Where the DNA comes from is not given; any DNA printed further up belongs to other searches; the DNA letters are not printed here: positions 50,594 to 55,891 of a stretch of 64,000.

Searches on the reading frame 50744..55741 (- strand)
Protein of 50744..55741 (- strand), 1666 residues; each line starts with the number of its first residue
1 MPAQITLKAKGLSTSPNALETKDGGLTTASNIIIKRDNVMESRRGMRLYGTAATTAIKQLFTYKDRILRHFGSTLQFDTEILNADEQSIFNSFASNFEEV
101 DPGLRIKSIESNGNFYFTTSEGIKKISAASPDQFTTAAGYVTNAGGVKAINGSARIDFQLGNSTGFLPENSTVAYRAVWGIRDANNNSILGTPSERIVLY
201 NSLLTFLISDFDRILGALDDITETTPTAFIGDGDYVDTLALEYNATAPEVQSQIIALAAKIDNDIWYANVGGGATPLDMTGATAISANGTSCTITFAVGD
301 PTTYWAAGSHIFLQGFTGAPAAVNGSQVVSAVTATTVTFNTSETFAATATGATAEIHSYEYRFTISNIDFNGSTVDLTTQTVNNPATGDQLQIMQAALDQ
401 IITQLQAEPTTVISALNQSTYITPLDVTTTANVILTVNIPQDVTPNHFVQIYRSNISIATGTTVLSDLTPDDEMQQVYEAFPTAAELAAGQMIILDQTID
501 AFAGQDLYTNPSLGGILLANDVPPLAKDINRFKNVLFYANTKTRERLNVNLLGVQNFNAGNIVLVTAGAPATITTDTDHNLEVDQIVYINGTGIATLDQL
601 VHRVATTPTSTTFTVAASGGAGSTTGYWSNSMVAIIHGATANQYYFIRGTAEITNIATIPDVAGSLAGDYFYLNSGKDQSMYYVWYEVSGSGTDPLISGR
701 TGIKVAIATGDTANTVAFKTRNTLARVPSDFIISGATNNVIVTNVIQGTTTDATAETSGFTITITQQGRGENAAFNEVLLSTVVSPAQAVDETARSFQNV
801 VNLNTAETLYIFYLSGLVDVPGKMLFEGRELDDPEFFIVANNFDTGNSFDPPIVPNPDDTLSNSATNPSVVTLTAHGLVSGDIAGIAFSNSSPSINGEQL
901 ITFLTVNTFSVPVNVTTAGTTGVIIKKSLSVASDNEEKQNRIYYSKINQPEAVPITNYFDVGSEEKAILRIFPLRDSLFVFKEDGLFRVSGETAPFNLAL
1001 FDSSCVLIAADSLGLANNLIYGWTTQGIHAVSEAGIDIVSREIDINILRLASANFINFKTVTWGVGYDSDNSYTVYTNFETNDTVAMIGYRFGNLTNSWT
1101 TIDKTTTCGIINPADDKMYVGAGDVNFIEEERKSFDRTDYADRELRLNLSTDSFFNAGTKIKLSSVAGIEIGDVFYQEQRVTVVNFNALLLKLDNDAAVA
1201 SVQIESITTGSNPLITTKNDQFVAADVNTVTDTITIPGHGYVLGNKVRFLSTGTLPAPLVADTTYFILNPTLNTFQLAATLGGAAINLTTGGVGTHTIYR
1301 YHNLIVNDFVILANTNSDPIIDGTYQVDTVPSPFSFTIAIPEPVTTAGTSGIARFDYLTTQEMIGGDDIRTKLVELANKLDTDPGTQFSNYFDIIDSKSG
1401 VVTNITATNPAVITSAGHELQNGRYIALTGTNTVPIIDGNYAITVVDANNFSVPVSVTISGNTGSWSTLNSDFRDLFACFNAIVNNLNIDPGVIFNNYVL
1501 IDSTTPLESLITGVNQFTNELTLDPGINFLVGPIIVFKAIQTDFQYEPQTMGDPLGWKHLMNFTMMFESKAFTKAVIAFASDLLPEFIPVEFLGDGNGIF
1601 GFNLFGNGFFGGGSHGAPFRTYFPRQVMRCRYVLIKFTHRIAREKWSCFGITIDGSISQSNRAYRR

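Call 31: search_protein_families(library=phrogs, proteins=[window:50744-55741:-], max_evalue=0.00001)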
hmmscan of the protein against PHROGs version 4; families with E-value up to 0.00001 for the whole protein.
window:50744-55741:- (1666 aa): 1 family
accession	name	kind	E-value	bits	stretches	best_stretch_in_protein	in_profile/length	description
phrog_9998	-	unknown function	1.2e-08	35.6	0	564-625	46-107/401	-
